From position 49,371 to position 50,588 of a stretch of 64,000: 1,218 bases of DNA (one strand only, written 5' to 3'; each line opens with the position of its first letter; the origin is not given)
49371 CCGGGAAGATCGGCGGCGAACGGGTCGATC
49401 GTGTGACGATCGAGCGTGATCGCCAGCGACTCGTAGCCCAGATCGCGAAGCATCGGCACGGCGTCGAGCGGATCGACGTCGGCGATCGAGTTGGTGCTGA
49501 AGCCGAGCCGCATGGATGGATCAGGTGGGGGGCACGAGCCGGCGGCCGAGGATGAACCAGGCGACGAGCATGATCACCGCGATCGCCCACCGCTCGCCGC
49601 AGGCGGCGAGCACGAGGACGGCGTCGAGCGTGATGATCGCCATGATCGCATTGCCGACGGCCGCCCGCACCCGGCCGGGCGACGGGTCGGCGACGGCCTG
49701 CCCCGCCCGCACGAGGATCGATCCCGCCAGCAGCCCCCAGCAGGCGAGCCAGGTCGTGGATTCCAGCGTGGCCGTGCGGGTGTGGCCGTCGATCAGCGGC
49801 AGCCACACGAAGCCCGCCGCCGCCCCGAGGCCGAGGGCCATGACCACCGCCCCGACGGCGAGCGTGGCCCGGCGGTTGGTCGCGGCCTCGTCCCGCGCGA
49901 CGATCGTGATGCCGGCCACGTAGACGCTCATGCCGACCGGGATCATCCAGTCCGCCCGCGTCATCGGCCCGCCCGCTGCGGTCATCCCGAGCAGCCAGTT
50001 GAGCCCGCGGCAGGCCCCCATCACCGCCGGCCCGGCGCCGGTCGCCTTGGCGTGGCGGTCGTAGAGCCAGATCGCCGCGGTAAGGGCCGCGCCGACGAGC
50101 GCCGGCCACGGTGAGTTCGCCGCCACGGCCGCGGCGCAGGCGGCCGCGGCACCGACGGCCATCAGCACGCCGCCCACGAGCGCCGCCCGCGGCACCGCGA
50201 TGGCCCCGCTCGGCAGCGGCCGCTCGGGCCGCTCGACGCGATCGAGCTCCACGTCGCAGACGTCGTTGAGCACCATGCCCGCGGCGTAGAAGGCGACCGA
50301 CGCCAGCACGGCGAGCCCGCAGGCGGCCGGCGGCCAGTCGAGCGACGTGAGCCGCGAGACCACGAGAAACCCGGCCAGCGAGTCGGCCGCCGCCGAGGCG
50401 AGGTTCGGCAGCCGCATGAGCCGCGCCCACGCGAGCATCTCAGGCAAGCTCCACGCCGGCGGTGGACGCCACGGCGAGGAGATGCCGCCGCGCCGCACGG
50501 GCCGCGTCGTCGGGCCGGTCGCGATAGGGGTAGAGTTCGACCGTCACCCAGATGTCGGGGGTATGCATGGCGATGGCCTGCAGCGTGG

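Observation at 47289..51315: Translationally coupled TIM-barrel / UbiA prenyltransferase / TIM-barrel / phosphodiesterase operon: a reduced ebo-like cluster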

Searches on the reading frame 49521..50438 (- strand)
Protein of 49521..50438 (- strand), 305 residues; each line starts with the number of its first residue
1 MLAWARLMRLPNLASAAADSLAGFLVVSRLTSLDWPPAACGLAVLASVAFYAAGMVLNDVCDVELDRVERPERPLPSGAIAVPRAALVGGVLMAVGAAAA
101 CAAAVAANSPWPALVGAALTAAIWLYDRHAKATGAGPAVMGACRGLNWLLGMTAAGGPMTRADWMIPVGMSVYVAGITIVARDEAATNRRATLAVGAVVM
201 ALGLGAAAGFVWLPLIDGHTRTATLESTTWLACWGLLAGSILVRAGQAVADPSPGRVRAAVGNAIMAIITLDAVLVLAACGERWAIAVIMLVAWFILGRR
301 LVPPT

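Call 7: search_protein_families(library=pfam, proteins=[window:49521-50438:-], max_evalue=0.01)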
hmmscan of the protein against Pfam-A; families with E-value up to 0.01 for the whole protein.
window:49521-50438:- (305 aa): 1 family
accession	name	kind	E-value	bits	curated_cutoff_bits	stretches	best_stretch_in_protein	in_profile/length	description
PF01040.23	UbiA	-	2.4e-16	60.2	34.2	1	30-258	14-241/250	UbiA prenyltransferase family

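Call 8: search_protein_families(library=ncbifam, proteins=[window:49521-50438:-], max_evalue=0.01)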
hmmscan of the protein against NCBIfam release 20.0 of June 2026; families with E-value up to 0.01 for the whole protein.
window:49521-50438:- (305 aa): 14 families
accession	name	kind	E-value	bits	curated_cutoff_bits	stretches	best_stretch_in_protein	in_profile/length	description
NF035940.1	prenyl_rel_EboC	equivalog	1.4e-52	178.9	250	1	4-292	2-279/292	UbiA-like protein EboC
NF045897.1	SCO3242_trans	equivalog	1e-42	146.7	260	1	3-293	1-275/287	SCO3242 family prenyltransferase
NF009523.0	PRK12884.1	equivalog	3.6e-18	65.8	269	1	3-165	6-159/279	prenyltransferase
NF009521.0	PRK12882.1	equivalog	5.1e-16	58.7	296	1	3-158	7-155/280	geranylgeranylglycerol-phosphate geranylgeranyltransferase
NF009522.0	PRK12883.1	equivalog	6.3e-09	35.7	353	1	44-104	42-103/279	geranylgeranylglycerol-phosphate geranylgeranyltransferase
NF005742.0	PRK07566.1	equivalog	2.3e-08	33.5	313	1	51-180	79-209/315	chlorophyll synthase ChlG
TIGR01476.1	chlor_syn_BchG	subfamily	6.7e-07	29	212.3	1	55-209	55-208/283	(bacterio)chlorophyll synthase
NF009513.0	PRK12872.1-3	equivalog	7.9e-07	28.9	288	1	2-132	13-142/293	prenyltransferase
TIGR02056.1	ChlG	equivalog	3.6e-06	26.8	436.45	1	54-126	70-142/306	chlorophyll synthase ChlG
NF006088.0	PRK08238.1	equivalog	1.6e-05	23.8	351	1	39-105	228-296/482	UbiA family prenyltransferase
NF009058.0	PRK12392.1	subfamily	2.3e-05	23.6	494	1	56-96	70-110/333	bacteriochlorophyll c synthase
TIGR01475.1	ubiA_other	subfamily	0.00017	21.2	180.8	1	41-179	39-176/282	UbiA-like polyprenyltransferase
NF009512.0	PRK12872.1-1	equivalog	0.00048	19.8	278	1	41-85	42-86/303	geranylgeranylglycerol-phosphate geranylgeranyltransferase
NF009525.0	PRK12887.1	equivalog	0.0041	16.5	226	1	46-104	62-117/310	homogentisate phytyltransferase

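Call 10: find_homologous_proteins(query=window:49521-50438:-)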
Query window:49521-50438:- (305 aa): 673 proteins with E <= 0.001 among 8000 candidates; the best 120 are listed.
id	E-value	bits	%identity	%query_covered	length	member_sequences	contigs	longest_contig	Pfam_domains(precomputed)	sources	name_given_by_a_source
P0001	7.2e-185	631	100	100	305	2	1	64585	PF01040.24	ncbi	ncbi:MAG: UbiA family prenyltransferase [Planctomycetaceae bacterium]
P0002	5.4e-147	507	82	100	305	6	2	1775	PF01040.24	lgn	-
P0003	7.3e-146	503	80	100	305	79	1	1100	PF01040.24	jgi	jgi:4-hydroxybenzoate polyprenyltransferase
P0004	7.0e-144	497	79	100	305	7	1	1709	PF01040.24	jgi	-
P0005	1.3e-142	493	81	100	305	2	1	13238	PF01040.24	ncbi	ncbi:MAG: UbiA family prenyltransferase [Planctomycetaceae bacterium]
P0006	3.7e-142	491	78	100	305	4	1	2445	PF01040.24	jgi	-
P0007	8.9e-142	490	79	100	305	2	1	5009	PF01040.24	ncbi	-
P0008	1.3e-141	489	79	100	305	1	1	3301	PF01040.24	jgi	-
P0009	2.6e-141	488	79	100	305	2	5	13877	PF01040.24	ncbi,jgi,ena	jgi:4-hydroxybenzoate polyprenyltransferase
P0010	9.8e-141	486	77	100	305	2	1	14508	PF01040.24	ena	-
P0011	1.3e-138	479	79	100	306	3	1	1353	PF01040.24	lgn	-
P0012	2.2e-136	472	75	100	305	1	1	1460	PF01040.24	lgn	-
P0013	2.1e-135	469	76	100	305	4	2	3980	PF01040.24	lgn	-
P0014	2.8e-135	469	76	100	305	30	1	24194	PF01040.24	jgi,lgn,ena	jgi:4-hydroxybenzoate polyprenyltransferase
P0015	3.2e-135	468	76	100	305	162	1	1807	PF01040.24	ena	-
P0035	2.2e-128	446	73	100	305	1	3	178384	PF01040.24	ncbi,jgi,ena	-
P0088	4.0e-111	389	61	100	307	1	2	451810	PF01040.24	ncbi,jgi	jgi:4-hydroxybenzoate polyprenyltransferase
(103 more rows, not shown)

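Call 20: find_encoding_contigs(protein=P0088, flank=10000, max_places=2)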
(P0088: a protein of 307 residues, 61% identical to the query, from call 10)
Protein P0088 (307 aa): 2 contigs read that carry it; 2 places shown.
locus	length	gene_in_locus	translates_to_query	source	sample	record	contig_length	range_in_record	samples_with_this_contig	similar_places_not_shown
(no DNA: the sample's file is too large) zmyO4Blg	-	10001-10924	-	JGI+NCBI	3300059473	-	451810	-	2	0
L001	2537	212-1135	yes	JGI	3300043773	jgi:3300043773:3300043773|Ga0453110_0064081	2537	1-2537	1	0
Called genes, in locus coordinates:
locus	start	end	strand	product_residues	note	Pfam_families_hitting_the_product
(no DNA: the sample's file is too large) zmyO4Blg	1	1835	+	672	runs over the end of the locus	PF13365:Trypsin_2, PF00595:PDZ (weak), PF13180:PDZ_2, PF17820:PDZ_6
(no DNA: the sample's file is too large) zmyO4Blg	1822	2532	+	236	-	PF00849:PseudoU_synth_2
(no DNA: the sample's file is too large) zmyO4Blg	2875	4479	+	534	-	PF00909:Ammonium_transp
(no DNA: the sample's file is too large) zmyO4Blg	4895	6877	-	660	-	PF00005:ABC_tran, PF02463:SMC_N (faint), PF13191:AAA_16 (weak), PF13304:AAA_21 (weak), PF01061:ABC2_membrane, PF12679:ABC2_membrane_2 (weak)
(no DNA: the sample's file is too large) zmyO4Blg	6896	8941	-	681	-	PF00578:AhpC-TSA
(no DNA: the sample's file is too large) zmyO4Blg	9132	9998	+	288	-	PF01261:AP_endonuc_2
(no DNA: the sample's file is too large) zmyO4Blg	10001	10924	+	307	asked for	PF01040:UbiA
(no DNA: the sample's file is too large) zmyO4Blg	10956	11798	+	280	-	PF01261:AP_endonuc_2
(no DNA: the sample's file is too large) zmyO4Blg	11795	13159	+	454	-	PF01663:Phosphodiest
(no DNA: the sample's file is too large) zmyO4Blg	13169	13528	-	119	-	PF00111:Fer2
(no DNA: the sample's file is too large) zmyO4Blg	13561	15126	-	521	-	PF06439:3keto-disac_hyd, PF06283:ThuA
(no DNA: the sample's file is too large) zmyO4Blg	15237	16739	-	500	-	-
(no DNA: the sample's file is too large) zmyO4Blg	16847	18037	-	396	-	PF01408:GFO_IDH_MocA, PF22725:GFO_IDH_MocA_C3 (weak)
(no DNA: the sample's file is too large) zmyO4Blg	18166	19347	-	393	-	PF07607:DUF1570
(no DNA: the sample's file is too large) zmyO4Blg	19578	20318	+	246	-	PF02985:HEAT (faint), PF13646:HEAT_2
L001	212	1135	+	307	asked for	PF01040:UbiA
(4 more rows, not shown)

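Call 21: find_encoding_contigs(protein=P0035, flank=10000, max_places=2)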
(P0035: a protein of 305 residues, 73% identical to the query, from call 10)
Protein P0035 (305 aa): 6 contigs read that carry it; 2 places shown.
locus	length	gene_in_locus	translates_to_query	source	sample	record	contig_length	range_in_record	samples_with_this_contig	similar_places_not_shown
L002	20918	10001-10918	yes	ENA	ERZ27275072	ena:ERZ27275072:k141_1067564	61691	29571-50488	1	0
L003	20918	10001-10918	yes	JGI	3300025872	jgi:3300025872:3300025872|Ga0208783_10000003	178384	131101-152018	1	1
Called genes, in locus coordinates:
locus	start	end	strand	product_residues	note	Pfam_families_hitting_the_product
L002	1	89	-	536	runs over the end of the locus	PF12951:PATR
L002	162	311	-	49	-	-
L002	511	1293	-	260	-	PF04199:Cyclase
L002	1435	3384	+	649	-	PF00884:Sulfatase, PF16347:SGSH_C (weak), PF13646:HEAT_2 (faint)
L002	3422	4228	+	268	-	PF13469:Sulfotransfer_3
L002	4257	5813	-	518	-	PF01406:tRNA-synt_1e, PF23493:CysS_C (faint), PF09190:DALR_2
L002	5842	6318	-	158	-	PF02542:YgbB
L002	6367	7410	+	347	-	PF00005:ABC_tran, PF07728:AAA_5 (faint), PF13304:AAA_21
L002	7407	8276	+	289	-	PF06182:ABC2_membrane_6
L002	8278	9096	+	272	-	PF06182:ABC2_membrane_6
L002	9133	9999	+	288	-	PF01261:AP_endonuc_2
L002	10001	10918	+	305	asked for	PF01040:UbiA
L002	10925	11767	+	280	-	PF01261:AP_endonuc_2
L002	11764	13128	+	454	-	PF01663:Phosphodiest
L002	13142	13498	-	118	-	PF00111:Fer2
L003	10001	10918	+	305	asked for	PF01040:UbiA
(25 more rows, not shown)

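Call 24: find_encoding_contigs(protein=P0001, flank=10000, max_places=2)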
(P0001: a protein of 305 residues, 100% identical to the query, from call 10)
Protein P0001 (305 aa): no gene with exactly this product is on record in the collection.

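Call 27: search_protein_representatives(protein=window:49521-50438:-)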
Query: 305 residues. Proteins with E-value up to 0.001 (for the whole library): 5627; up to 1e-10: 2907; up to 1e-30: 258. The best 150 are listed.
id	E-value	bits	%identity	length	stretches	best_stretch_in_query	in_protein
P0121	1.2e-80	287.5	56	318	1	2-305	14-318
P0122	2.6e-75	270.0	50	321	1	2-302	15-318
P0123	3.1e-70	253.4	61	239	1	1-219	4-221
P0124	1.4e-50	188.8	53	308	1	1-194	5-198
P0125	5.3e-50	186.9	42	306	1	4-296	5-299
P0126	6.2e-48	180.1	44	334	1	3-299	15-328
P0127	1.0e-47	179.4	46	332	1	1-299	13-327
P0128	8.9e-47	176.3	45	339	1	1-299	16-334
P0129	4.3e-46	174.1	43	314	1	2-303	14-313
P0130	4.6e-46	174.0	41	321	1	1-299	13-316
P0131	9.2e-45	169.7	40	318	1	3-301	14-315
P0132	9.7e-45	169.7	40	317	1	1-299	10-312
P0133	1.7e-44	168.8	43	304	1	3-301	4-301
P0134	1.8e-44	168.7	55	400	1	47-213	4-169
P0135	2.1e-44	168.5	42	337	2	1-157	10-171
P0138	4.1e-44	167.6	39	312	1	1-301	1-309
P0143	2.5e-42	161.8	40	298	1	5-299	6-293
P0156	1.3e-40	156.1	38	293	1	15-298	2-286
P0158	1.6e-40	155.8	44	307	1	1-299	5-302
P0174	3.7e-39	151.3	42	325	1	2-303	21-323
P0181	1.4e-38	149.4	39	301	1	2-299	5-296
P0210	6.4e-37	144.0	36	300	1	3-297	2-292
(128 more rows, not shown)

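Call 30: search_protein_families(library=ncbifam, proteins=[P0121, P0122, P0125, P0126, P0133, P0158, P0181, P0156, P0174, P0210], max_evalue=1e-20)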
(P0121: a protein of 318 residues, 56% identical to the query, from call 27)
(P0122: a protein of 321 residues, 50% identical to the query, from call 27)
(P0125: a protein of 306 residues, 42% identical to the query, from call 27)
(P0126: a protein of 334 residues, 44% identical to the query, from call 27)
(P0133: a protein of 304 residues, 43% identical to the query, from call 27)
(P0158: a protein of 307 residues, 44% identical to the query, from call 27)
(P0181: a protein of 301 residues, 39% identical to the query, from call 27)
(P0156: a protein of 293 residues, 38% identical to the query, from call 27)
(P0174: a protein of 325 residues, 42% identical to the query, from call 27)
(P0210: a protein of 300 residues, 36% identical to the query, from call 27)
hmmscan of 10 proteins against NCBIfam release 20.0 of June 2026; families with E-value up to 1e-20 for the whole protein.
P0121 (318 aa): 2 families
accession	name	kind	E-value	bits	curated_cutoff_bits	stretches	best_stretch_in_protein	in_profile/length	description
NF035940.1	prenyl_rel_EboC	equivalog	2.3e-45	155.2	250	1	16-307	2-280/292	UbiA-like protein EboC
NF045897.1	SCO3242_trans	equivalog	3.5e-45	154.8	260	1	16-298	2-266/287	SCO3242 family prenyltransferase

P0122 (321 aa): 2 families
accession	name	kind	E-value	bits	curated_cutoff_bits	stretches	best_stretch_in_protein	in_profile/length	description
NF035940.1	prenyl_rel_EboC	equivalog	6.5e-52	176.7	250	1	17-321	2-292/292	UbiA-like protein EboC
NF045897.1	SCO3242_trans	equivalog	1.4e-39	136.4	260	1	17-309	2-275/287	SCO3242 family prenyltransferase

P0125 (306 aa): 4 families
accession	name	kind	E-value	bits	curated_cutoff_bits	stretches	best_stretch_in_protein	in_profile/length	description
NF035940.1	prenyl_rel_EboC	equivalog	9.1e-51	173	250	1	4-293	1-277/292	UbiA-like protein EboC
NF045897.1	SCO3242_trans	equivalog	2.3e-47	161.9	260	1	5-293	2-274/287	SCO3242 family prenyltransferase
NF009523.0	PRK12884.1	equivalog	4.5e-23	81.8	269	1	2-132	4-128/279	prenyltransferase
NF009521.0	PRK12882.1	equivalog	7.5e-22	77.9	296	1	2-131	5-129/280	geranylgeranylglycerol-phosphate geranylgeranyltransferase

P0126 (334 aa): 2 families
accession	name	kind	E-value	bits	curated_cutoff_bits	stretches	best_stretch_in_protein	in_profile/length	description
NF035940.1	prenyl_rel_EboC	equivalog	2.5e-54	184.7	250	1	15-327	1-285/292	UbiA-like protein EboC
NF045897.1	SCO3242_trans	equivalog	2e-35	122.8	260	1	64-320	35-273/287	SCO3242 family prenyltransferase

P0133 (304 aa): 2 families
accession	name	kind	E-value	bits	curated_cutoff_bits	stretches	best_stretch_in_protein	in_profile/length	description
NF035940.1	prenyl_rel_EboC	equivalog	2.9e-54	184.5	250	1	4-300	1-288/292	UbiA-like protein EboC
NF045897.1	SCO3242_trans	equivalog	1.3e-47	162.7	260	1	5-294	2-277/287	SCO3242 family prenyltransferase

P0158 (307 aa): 3 families
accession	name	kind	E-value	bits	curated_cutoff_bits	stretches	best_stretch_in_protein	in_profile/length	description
NF035940.1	prenyl_rel_EboC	equivalog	4.1e-60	203.6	250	1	8-303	2-288/292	UbiA-like protein EboC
NF045897.1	SCO3242_trans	equivalog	1.4e-44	152.8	260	1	7-303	1-283/287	SCO3242 family prenyltransferase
NF009523.0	PRK12884.1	equivalog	7.5e-21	74.5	269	0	4-161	3-146/279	prenyltransferase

P0181 (301 aa): 2 families
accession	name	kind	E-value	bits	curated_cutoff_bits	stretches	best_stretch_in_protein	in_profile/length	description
NF035940.1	prenyl_rel_EboC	equivalog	2.6e-55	187.9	250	1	7-301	2-292/292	UbiA-like protein EboC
NF045897.1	SCO3242_trans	equivalog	1.1e-50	172.8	260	1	8-301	3-287/287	SCO3242 family prenyltransferase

P0156 (293 aa): 2 families
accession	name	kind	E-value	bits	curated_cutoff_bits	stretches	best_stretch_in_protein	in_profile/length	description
NF035940.1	prenyl_rel_EboC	equivalog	1.5e-50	172.2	250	1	1-287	12-286/292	UbiA-like protein EboC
NF045897.1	SCO3242_trans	equivalog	4.8e-37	128.1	260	1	2-288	13-282/287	SCO3242 family prenyltransferase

P0174 (325 aa): 3 families
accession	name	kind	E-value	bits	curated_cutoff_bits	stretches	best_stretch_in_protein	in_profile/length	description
NF035940.1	prenyl_rel_EboC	equivalog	2.4e-54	184.7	250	1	22-317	1-285/292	UbiA-like protein EboC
NF045897.1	SCO3242_trans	equivalog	1.8e-50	172.1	260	1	22-320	1-282/287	SCO3242 family prenyltransferase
NF009523.0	PRK12884.1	equivalog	2.9e-21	75.9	269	1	19-194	3-168/279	prenyltransferase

P0210 (300 aa): 2 families
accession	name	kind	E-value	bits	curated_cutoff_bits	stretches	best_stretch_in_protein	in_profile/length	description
NF035940.1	prenyl_rel_EboC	equivalog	1.2e-54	185.7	250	1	2-295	1-287/292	UbiA-like protein EboC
NF045897.1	SCO3242_trans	equivalog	4.8e-40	137.9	260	1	3-295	2-282/287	SCO3242 family prenyltransferase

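Call 34: find_related_loci(query=A2, collection=genome_contigs, flank=7000)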
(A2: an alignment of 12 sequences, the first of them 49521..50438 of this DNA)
Query A2 (305 aa) in genome_contigs; peptide patterns used: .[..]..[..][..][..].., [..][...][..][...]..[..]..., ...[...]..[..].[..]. (x = any residue, [..] = any of these).
600 stretches matched a pattern (row limit reached: there are more); 583 encode a relative of the query (tblastn E <= 1e-3); the best 80 are kept; 80 distinct loci.
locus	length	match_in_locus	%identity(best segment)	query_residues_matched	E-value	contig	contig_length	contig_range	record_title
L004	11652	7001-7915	74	1-305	5e-128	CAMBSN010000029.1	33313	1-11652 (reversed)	MAG: Candidatus Kuenenia stuttgartiensis isolate AE-24oct19-66 genome assembly, contig: AE-24oct19-C1552, whole genome s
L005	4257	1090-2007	72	1-305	2e-117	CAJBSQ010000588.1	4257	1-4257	MAG: uncultured Planctomycetaceae bacterium isolate Loc080925-8m_bin-400 genome assembly, contig: bin-400:588/817, whole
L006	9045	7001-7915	71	1-305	8e-116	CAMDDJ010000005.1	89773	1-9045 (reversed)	MAG: Candidatus Kuenenia stuttgartiensis isolate MiE-22jul19-108 genome assembly, contig: MiE-22jul19-C146, whole genome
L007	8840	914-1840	66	1-305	1e-107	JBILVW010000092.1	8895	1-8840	MAG: Pirellulales bacterium isolate ME2018-08-20_3300044629_group8_bin88 Rohwer_bin1718_scaffold_9024_c1, whole genome s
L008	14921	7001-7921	60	1-305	9e-104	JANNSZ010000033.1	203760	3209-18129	MAG: Planctomycetota bacterium isolate SOY_31_metabat_110 SOY_31_k141_1938573, whole genome shotgun sequence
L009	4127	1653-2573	63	1-305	2e-102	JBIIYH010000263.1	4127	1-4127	MAG: Pirellulales bacterium isolate ME2005-09-19_3300034101_group2_bin164 Rohwer_bin1690_scaffold_35899_c1, whole genome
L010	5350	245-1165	59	1-305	2e-100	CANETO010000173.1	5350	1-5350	MAG: Planctomycetaceae bacterium isolate CE-Jul18-89 genome assembly, contig: CE-Jul18-C23244, whole genome shotgun sequ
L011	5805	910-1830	60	1-305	3e-100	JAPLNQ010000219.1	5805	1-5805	MAG: Planctomycetia bacterium isolate LacPavin_0419_WC53_MAG_65_8 LacPavin_0419_WC53_scaffold_513809, whole genome shotg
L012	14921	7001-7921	62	1-305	8e-100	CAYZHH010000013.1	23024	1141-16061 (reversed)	MAG TPA_asm: uncultured Candidatus Kuenenia sp. isolate SRP128246_co1_512 genome assembly, contig: NODE_4295_length_2302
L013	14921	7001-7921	61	1-305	5e-99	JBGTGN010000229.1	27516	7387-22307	MAG: Pirellulales bacterium isolate JTS-RE216 k141_988025, whole genome shotgun sequence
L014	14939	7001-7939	57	1-305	6e-92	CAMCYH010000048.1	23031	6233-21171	MAG: Candidatus Kuenenia stuttgartiensis isolate MiE-22jul19-96 genome assembly, contig: MiE-22jul19-C1913, whole genome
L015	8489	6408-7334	57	1-302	1e-89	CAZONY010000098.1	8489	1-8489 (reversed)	MAG TPA_asm: uncultured Chitinophagaceae bacterium isolate SRP193358_co1_905 genome assembly, contig: NODE_25469_length_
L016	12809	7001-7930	59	2-302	3e-88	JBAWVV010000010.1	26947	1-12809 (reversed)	MAG: Planctomycetia bacterium isolate ELA020 MAG020_10, whole genome shotgun sequence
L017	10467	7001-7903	59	11-302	2e-82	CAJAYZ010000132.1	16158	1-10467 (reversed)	MAG: uncultured Planctomycetaceae bacterium isolate Loc080925-6m_bin-0950 genome assembly, contig: bin-0950:132/963, who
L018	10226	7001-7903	58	11-302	8e-77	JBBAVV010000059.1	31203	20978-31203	MAG: Pirellulales bacterium isolate EUL_332 ctg59-EUL_332, whole genome shotgun sequence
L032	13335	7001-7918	34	3-299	1e-42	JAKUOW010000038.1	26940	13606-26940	MAG: Pirellulales bacterium isolate ALOHA_A2.0_43 A2.0-Pirellulales-4_38, whole genome shotgun sequence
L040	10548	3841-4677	36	1-277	4e-39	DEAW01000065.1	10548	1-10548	MAG TPA_asm: Planctomycetaceae bacterium UBA2972 UBA2972_contig_10797, whole genome shotgun sequence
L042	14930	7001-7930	40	4-301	2e-38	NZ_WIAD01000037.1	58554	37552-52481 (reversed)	Roseimaritima sediminicola strain JC651 37_length=58554_depth=1.03x, whole genome shotgun sequence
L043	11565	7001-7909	34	2-292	2e-38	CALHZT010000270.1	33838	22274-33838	MAG: uncultured Pirellulaceae bacterium isolate R1_Bin_METABAT__228_1 genome assembly, contig: c_000000538453, whole gen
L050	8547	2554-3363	35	1-282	1e-35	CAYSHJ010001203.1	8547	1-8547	MAG TPA_asm: uncultured Planctomycetaceae bacterium isolate binchicken_co165_110 genome assembly, contig: k141_767645, w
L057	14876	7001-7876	37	4-299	2e-34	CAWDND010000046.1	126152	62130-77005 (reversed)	MAG: uncultured Planctomycetaceae bacterium isolate MFD04944.bin.2.71 genome assembly, contig: contig_32882, whole genom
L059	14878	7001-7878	43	4-299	7e-35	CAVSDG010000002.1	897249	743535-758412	MAG: uncultured Planctomycetota bacterium isolate MFD02579.bin.2.28 genome assembly, contig: contig_14149, whole genome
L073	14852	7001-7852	40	6-301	1e-32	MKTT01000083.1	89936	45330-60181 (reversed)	MAG: Planctomycetales bacterium 71-10 scnpilot_p_inoc_scaffold_387, whole genome shotgun sequence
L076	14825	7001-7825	33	1-290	3e-32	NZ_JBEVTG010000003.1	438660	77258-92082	Flagellimonas algarum strain DF-77 3, whole genome shotgun sequence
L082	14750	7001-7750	34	6-276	4e-32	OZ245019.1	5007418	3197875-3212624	MAG: Sedimenticolaceae bacterium isolate 589e57f1-2ac3-4055-bd81-a33b47c3c60b genome assembly, chromosome: 1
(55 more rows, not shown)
